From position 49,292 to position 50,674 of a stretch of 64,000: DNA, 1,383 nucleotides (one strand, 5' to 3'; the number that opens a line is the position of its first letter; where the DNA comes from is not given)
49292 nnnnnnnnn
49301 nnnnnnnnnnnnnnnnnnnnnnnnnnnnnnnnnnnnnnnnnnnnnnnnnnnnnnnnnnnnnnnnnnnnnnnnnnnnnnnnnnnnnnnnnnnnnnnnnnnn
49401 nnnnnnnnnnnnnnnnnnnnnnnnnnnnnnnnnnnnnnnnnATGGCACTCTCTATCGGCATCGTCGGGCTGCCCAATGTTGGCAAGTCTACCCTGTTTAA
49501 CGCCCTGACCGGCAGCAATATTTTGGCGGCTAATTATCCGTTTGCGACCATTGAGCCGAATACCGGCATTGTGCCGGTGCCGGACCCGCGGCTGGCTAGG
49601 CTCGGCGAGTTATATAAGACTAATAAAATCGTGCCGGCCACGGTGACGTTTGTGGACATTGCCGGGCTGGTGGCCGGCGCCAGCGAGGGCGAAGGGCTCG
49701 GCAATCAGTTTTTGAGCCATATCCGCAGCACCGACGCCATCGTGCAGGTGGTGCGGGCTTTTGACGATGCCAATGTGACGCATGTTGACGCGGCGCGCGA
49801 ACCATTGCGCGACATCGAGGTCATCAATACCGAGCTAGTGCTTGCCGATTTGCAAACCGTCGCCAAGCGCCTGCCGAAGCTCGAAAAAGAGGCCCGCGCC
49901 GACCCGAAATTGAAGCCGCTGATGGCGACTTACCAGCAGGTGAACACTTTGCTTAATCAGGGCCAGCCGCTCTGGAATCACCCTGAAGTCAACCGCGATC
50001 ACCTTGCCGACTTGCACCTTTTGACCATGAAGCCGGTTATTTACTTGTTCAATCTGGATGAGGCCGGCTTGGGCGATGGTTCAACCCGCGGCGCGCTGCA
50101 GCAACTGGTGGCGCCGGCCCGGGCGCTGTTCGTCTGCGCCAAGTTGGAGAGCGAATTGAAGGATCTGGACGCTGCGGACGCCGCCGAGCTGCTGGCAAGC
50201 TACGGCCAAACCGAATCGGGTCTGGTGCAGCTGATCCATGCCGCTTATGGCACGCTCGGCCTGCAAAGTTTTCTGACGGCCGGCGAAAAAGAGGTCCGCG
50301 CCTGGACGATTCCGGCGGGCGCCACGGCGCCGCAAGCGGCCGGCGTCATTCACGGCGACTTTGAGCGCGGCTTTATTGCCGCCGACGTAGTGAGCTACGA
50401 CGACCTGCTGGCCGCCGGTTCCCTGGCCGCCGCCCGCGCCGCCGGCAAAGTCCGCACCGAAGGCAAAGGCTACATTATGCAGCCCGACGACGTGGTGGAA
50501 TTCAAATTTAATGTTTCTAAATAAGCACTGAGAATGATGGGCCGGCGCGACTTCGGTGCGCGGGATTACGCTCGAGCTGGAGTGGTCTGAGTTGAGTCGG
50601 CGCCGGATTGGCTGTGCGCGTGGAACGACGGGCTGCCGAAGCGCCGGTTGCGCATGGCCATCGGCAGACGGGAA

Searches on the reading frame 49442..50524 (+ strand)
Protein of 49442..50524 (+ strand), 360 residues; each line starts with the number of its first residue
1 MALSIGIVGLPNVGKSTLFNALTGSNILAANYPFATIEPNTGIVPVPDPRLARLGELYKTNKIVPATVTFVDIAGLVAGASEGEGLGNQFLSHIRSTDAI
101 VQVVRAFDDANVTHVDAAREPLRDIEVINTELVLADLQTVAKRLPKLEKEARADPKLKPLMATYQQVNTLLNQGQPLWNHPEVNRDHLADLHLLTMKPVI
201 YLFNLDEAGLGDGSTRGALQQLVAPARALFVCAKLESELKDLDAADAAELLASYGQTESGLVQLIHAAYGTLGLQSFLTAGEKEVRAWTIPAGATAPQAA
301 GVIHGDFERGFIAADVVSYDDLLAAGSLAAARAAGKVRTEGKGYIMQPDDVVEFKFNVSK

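Call 13: find_encoding_contigs(protein=window:49442-50524:+, flank=10000, max_places=10)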
Protein window:49442-50524:+ (360 aa): 1 contig read that carries it; 1 place shown.
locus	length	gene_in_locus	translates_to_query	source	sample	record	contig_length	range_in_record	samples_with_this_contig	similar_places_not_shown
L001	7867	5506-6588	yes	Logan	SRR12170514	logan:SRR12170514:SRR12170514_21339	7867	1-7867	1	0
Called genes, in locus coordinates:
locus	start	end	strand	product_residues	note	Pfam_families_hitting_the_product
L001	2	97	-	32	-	?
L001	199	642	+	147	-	PF01047:MarR, PF12802:MarR_2 (faint)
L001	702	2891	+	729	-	PF00873:ACR_tran (weak), PF03176:MMPL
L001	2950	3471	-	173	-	PF08002:DUF1697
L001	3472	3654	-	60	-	PF18919:DUF5670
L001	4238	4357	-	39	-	-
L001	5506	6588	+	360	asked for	PF00350:Dynamin_N (faint), PF01926:MMR_HSR1, PF02421:FeoB_N, PF06071:YchF-GTPase_C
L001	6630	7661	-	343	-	PF14470:bPH_3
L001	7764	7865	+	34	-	?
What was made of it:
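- On Inverton (phase-variable invertible DNA): No recombinase is next to the window units (call 13).
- No transposase or recombinase lies near the window units (call 13).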

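Call 34: find_homologous_proteins(query=window:49442-50524:+, max_evalue=1e-100)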
Query window:49442-50524:+ (360 aa): 7942 proteins with E <= 1e-100 among 8000 candidates; the best 120 are listed.
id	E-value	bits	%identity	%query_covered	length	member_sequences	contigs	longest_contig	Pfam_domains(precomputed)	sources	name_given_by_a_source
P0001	1.5e-231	785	100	100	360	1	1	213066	PF01926.30,PF00350.30,PF02421.25,PF06071.20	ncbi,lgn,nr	ncbi:MAG TPA: redox-regulated ATPase YchF [Candidatus Saccharimonadales bacterium]|nr:redox-regulate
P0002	1.8e-202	690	87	100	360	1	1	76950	PF01926.30,PF02421.25,PF06071.20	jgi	-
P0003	6.8e-199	678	85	100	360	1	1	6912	PF01926.30,PF00350.30,PF02421.25,PF06071.20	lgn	-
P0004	2.6e-197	673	84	100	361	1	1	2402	PF01926.30,PF02421.25,PF06071.20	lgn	-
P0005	3.7e-197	672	85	99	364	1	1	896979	PF01926.30,PF02421.25,PF06071.20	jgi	jgi:GTP-binding protein YchF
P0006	4.3e-197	672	84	100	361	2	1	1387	PF01926.30,PF02421.25,PF06071.20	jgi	jgi:GTP-binding protein YchF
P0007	4.5e-197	672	85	100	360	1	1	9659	PF01926.30,PF02421.25,PF06071.20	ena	-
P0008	4.2e-196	669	85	99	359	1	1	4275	PF01926.30,PF02421.25,PF06071.20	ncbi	ncbi:MAG TPA: redox-regulated ATPase YchF [Candidatus Saccharimonadales bacterium]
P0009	1.7e-195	667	85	99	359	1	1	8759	PF01926.30,PF02421.25,PF06071.20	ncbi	-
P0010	2.3e-195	666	84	100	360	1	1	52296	PF01926.30,PF00350.30,PF02421.25,PF06071.20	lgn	-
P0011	3.8e-195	666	84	100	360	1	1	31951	PF01926.30,PF02421.25,PF06071.20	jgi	jgi:GTP-binding protein YchF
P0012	7.5e-195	665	84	100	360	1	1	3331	PF01926.30,PF02421.25,PF06071.20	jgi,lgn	-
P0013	1.5e-193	660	84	100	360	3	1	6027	PF01926.30,PF02421.25,PF06071.20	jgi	jgi:GTP-binding protein YchF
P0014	2.4e-193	660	82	100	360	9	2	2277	PF01926.30,PF02421.25,PF06071.20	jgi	jgi:GTP-binding protein YchF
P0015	2.7e-193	659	83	100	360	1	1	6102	PF01926.30,PF02421.25,PF06071.20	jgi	jgi:hypothetical protein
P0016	3.6e-193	659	83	100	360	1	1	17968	PF01926.30,PF02421.25,PF06071.20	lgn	-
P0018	4.5e-193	659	82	100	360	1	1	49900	PF01926.30,PF02421.25,PF06071.20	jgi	jgi:GTP-binding protein YchF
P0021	5.1e-193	659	83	100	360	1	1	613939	PF01926.30,PF02421.25,PF06071.20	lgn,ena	-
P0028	1.6e-192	657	84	99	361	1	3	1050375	PF01926.30,PF02421.25,PF06071.20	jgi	jgi:GTP-binding protein YchF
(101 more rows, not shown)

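Call 35: find_encoding_contigs(protein=P0005, flank=4000, max_places=2)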
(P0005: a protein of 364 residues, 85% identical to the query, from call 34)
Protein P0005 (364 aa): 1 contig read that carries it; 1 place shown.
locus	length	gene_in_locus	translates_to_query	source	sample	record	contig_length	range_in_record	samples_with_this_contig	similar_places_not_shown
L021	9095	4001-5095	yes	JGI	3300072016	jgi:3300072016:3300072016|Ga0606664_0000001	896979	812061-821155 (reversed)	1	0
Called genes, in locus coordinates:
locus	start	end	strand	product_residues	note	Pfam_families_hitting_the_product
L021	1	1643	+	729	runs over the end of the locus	PF03176:MMPL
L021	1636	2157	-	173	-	PF08002:DUF1697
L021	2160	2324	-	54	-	PF18919:DUF5670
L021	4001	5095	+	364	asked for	PF01926:MMR_HSR1, PF02421:FeoB_N, PF06071:YchF-GTPase_C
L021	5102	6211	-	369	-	PF14470:bPH_3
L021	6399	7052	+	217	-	PF00027:cNMP_binding, PF13545:HTH_Crp_2, PF00325:Crp (weak)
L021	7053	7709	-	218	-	PF00156:Pribosyltran (weak)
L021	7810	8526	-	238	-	PF01479:S4, PF01728:FtsJ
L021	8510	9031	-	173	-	PF02834:LigT_PEase (faint), PF13563:2_5_RNA_ligase2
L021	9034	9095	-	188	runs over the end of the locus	PF08207:EFP_N, PF01132:EFP, PF09285:Elong-fact-P_C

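Call 36: find_encoding_contigs(protein=P0010, flank=4000, max_places=2)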
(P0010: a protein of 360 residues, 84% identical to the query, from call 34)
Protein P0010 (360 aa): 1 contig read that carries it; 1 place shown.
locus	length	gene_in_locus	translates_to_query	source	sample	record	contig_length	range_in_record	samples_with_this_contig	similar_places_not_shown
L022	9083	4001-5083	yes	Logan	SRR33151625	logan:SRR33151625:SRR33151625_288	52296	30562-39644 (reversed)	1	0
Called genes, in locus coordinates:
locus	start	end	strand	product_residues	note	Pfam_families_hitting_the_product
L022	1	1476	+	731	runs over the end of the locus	PF03176:MMPL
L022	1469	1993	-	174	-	PF08002:DUF1697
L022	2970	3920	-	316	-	PF01118:Semialdhyde_dh (faint), PF22698:Semialdhyde_dhC_1, PF02774:Semialdhyde_dhC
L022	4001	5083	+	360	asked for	PF00350:Dynamin_N (faint), PF01926:MMR_HSR1, PF02421:FeoB_N, PF06071:YchF-GTPase_C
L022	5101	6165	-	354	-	PF14470:bPH_3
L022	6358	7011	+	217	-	PF00027:cNMP_binding, PF13545:HTH_Crp_2, PF00325:Crp (weak)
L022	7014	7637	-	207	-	PF00156:Pribosyltran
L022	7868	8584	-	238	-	PF01479:S4, PF01728:FtsJ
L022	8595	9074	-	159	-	PF01467:CTP_transf_like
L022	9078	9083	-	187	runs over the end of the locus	PF08207:EFP_N, PF01132:EFP, PF09285:Elong-fact-P_C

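Call 37: find_encoding_contigs(protein=P0011, flank=4000, max_places=2)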
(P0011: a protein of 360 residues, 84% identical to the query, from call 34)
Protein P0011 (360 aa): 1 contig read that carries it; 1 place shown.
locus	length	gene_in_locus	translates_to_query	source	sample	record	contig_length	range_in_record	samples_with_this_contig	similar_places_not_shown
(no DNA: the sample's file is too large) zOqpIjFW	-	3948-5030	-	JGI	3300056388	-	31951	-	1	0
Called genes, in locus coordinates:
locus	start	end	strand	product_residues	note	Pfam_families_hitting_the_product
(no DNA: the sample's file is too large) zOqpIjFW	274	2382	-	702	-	PF03176:MMPL, PF00873:ACR_tran (faint), PF03176:MMPL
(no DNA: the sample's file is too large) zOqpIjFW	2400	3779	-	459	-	-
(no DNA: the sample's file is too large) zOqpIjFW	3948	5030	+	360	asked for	PF01926:MMR_HSR1, PF02421:FeoB_N, PF06071:YchF-GTPase_C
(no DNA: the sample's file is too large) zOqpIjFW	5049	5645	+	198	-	-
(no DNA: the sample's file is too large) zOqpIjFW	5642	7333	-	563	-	-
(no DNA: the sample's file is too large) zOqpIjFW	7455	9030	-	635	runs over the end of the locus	PF00664:ABC_membrane, PF00005:ABC_tran, PF02463:SMC_N (faint), PF13304:AAA_21 (faint)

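Call 38: find_encoding_contigs(protein=P0003, flank=4000, max_places=2)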
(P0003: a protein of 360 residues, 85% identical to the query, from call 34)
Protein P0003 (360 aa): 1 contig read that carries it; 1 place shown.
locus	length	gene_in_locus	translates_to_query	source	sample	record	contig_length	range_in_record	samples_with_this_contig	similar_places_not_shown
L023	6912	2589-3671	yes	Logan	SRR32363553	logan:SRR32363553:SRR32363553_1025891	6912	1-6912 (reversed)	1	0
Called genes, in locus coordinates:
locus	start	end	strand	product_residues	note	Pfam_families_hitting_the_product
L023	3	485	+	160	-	?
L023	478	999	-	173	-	PF08002:DUF1697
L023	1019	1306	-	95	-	PF18919:DUF5670 (weak)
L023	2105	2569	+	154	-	-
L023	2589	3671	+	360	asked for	PF00350:Dynamin_N (faint), PF01926:MMR_HSR1, PF02421:FeoB_N, PF06071:YchF-GTPase_C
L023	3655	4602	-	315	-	PF14470:bPH_3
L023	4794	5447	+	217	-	PF00027:cNMP_binding, PF13545:HTH_Crp_2, PF00325:Crp (weak)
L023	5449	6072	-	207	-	PF00156:Pribosyltran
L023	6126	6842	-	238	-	PF01479:S4, PF22421:SYY_C-terminal, PF01728:FtsJ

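Call 40: find_encoding_contigs(protein=P0007, flank=4000, max_places=2)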
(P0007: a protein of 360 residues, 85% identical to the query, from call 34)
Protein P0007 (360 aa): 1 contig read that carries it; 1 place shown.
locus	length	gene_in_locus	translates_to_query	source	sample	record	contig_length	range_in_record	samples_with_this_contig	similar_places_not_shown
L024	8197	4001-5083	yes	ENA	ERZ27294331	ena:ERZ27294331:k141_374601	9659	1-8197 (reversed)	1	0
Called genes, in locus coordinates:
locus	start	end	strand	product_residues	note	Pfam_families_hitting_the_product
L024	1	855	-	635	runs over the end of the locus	PF00664:ABC_membrane, PF00005:ABC_tran, PF02463:SMC_N (faint), PF13304:AAA_21 (faint)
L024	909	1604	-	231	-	PF01476:LysM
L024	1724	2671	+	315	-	-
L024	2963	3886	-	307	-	-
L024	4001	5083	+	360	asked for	PF01926:MMR_HSR1, PF02421:FeoB_N, PF06071:YchF-GTPase_C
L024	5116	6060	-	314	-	PF14470:bPH_3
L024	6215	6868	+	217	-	PF00027:cNMP_binding, PF13545:HTH_Crp_2, PF00325:Crp (weak)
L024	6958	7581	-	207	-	PF00156:Pribosyltran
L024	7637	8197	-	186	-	PF01728:FtsJ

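Call 41: find_encoding_contigs(protein=P0021, flank=4000, max_places=2)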
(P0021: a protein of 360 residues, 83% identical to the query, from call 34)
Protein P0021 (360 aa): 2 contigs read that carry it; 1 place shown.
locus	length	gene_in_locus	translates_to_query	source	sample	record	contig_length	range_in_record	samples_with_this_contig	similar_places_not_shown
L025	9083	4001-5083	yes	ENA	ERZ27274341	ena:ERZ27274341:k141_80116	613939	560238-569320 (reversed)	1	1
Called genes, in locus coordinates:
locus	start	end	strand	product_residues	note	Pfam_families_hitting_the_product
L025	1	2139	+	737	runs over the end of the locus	PF03176:MMPL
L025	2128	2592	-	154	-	PF08002:DUF1697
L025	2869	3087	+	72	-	-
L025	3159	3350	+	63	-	-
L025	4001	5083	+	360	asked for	PF01926:MMR_HSR1, PF02421:FeoB_N, PF06071:YchF-GTPase_C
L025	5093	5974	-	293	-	PF14470:bPH_3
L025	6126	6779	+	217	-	PF00027:cNMP_binding, PF13545:HTH_Crp_2, PF00325:Crp (weak)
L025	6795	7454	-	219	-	PF00156:Pribosyltran (faint)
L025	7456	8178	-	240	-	PF01479:S4, PF01728:FtsJ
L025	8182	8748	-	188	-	PF08207:EFP_N, PF01132:EFP, PF09285:Elong-fact-P_C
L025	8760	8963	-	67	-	PF01084:Ribosomal_S18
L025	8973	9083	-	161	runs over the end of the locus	PF00436:SSB, PF22657:SSB_1 (weak)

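Call 42: find_encoding_contigs(protein=P0028, flank=4000, max_places=3)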
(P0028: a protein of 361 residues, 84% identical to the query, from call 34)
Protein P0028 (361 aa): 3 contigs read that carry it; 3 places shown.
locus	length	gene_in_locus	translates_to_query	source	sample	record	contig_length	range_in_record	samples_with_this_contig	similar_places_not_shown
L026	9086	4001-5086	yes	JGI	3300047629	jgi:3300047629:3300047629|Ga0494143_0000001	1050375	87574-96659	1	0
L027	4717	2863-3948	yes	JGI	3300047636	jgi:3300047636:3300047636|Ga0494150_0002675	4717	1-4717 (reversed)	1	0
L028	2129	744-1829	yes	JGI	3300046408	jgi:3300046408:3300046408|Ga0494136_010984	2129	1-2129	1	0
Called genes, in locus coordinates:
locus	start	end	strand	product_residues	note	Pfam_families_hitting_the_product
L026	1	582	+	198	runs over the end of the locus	-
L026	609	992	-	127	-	PF01476:LysM (weak)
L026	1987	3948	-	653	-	PF00664:ABC_membrane, PF02463:SMC_N (faint), PF00005:ABC_tran, PF13304:AAA_21 (faint)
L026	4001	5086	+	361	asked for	PF01926:MMR_HSR1, PF02421:FeoB_N, PF06071:YchF-GTPase_C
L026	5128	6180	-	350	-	PF14470:bPH_3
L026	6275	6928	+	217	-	PF00027:cNMP_binding, PF13545:HTH_Crp_2, PF00325:Crp (weak)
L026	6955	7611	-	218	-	PF00156:Pribosyltran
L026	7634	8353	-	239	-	PF01479:S4, PF01728:FtsJ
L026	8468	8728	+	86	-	-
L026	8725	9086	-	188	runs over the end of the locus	PF08207:EFP_N, PF01132:EFP, PF09285:Elong-fact-P_C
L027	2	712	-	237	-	?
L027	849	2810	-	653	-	PF00664:ABC_membrane, PF02463:SMC_N (faint), PF00005:ABC_tran, PF13304:AAA_21 (faint)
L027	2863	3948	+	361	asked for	PF01926:MMR_HSR1, PF02421:FeoB_N, PF06071:YchF-GTPase_C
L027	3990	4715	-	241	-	?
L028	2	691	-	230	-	?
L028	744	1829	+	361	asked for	PF01926:MMR_HSR1, PF02421:FeoB_N, PF06071:YchF-GTPase_C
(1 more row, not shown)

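Call 43: find_encoding_contigs(protein=P0016, flank=4000, max_places=2)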
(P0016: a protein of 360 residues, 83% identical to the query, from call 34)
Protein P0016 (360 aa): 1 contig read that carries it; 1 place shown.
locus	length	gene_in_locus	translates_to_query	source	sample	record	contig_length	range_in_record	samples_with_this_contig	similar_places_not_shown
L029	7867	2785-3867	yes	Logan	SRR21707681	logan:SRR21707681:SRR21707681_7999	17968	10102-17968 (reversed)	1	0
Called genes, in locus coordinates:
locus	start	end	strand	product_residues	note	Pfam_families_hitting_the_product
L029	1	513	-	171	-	?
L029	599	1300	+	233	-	PF13462:Thioredoxin_4, PF01323:DSBA, PF13743:Thioredoxin_5 (weak)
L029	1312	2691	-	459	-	-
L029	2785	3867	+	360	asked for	PF01926:MMR_HSR1, PF02421:FeoB_N, PF06071:YchF-GTPase_C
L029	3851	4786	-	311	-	PF14470:bPH_3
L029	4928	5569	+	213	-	PF00027:cNMP_binding, PF13545:HTH_Crp_2, PF00325:Crp (faint)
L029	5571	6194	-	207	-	PF00156:Pribosyltran (weak)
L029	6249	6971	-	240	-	PF01479:S4, PF01728:FtsJ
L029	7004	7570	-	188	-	PF08207:EFP_N, PF01132:EFP, PF09285:Elong-fact-P_C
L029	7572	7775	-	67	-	PF01084:Ribosomal_S18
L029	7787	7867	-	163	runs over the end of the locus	PF00436:SSB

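Call 44: find_encoding_contigs(protein=P0009, flank=4000, max_places=2)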
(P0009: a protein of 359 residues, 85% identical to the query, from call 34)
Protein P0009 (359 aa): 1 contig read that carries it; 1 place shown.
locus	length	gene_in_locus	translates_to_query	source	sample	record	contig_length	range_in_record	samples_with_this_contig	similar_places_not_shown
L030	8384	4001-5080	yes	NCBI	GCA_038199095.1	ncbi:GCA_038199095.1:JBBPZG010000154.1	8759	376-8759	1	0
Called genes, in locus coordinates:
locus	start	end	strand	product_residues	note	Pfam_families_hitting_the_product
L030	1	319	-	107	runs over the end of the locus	PF04014:MazE_antitoxin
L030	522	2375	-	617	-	-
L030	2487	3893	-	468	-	-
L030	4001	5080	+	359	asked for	PF01926:MMR_HSR1, PF02421:FeoB_N, PF06071:YchF-GTPase_C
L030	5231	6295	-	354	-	PF14470:bPH_3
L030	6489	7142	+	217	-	PF00027:cNMP_binding, PF13545:HTH_Crp_2, PF00325:Crp (weak)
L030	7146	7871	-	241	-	PF01479:S4, PF01728:FtsJ, PF13489:Methyltransf_23 (weak)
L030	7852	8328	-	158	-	PF13563:2_5_RNA_ligase2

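Call 70: find_encoding_contigs(protein=P0018, flank=4000, max_places=2)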
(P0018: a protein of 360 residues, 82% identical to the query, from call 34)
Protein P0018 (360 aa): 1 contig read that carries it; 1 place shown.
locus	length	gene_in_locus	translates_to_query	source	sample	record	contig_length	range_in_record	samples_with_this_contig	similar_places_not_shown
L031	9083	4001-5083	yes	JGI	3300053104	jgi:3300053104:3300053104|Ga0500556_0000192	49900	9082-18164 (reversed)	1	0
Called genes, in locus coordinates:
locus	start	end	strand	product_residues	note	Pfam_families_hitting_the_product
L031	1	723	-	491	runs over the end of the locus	PF07690:MFS_1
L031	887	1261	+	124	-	PF01047:MarR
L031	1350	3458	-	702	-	PF03176:MMPL, PF00873:ACR_tran (faint), PF03176:MMPL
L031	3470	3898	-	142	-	PF01047:MarR, PF12802:MarR_2 (weak)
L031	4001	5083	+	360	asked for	PF01926:MMR_HSR1, PF02421:FeoB_N, PF06071:YchF-GTPase_C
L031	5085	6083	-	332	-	PF14470:bPH_3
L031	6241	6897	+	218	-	PF00027:cNMP_binding, PF13545:HTH_Crp_2, PF00325:Crp (weak)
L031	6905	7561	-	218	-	PF00156:Pribosyltran (faint)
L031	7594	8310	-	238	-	PF01479:S4, PF01728:FtsJ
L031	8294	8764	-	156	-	PF13563:2_5_RNA_ligase2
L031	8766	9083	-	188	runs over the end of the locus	PF08207:EFP_N, PF01132:EFP, PF09285:Elong-fact-P_C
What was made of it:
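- The locus is variably occupied (calls 42-44, 70).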

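Call 71: find_encoding_contigs(protein=P0013, flank=4000, max_places=3)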
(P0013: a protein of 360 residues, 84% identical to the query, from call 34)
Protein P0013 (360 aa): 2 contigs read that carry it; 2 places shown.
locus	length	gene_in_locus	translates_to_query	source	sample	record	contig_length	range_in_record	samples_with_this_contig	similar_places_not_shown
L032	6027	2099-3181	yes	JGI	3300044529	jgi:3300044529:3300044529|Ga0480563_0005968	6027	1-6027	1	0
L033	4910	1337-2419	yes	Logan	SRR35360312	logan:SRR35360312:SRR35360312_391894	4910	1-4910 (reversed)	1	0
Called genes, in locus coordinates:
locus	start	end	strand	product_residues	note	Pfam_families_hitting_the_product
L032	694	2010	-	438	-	-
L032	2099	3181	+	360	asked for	PF01926:MMR_HSR1, PF02421:FeoB_N, PF06071:YchF-GTPase_C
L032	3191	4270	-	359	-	PF14470:bPH_3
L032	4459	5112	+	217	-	PF00027:cNMP_binding, PF13545:HTH_Crp_2, PF00325:Crp (weak)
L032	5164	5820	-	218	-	PF00156:Pribosyltran (weak)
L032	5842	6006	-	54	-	-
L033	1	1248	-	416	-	?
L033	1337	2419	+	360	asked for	PF01926:MMR_HSR1, PF02421:FeoB_N, PF06071:YchF-GTPase_C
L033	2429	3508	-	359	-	PF14470:bPH_3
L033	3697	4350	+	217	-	PF00027:cNMP_binding, PF13545:HTH_Crp_2, PF00325:Crp (weak)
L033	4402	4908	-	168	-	?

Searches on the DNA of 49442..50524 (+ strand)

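Call 77: search_rna_families(sources=[L002, L004, L010, L021, L022, L023, L025], threshold=evalue, max_evalue=0.5)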
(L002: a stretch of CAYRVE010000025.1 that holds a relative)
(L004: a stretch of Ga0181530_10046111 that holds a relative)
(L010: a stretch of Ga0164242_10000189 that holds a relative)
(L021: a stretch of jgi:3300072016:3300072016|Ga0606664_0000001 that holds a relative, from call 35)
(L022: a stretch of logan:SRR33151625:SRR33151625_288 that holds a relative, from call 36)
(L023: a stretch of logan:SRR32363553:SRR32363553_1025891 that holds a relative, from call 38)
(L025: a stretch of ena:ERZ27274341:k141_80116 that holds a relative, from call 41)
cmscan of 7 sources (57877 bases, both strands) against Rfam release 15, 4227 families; matches with E-value up to 0.5: 1.
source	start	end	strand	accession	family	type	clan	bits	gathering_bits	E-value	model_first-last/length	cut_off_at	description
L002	3733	3787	-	RF04197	mir-9457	Gene; miRNA;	-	27.1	90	0.4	1-68/68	no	mir-9457 microRNA precursor family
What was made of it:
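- On Any Rfam 15 RNA family (including OLE, GOLLD, ROOL, group I/II introns, RNase P, 6S, riboswitches): No credible hit in 7 homologous loci (call 77).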
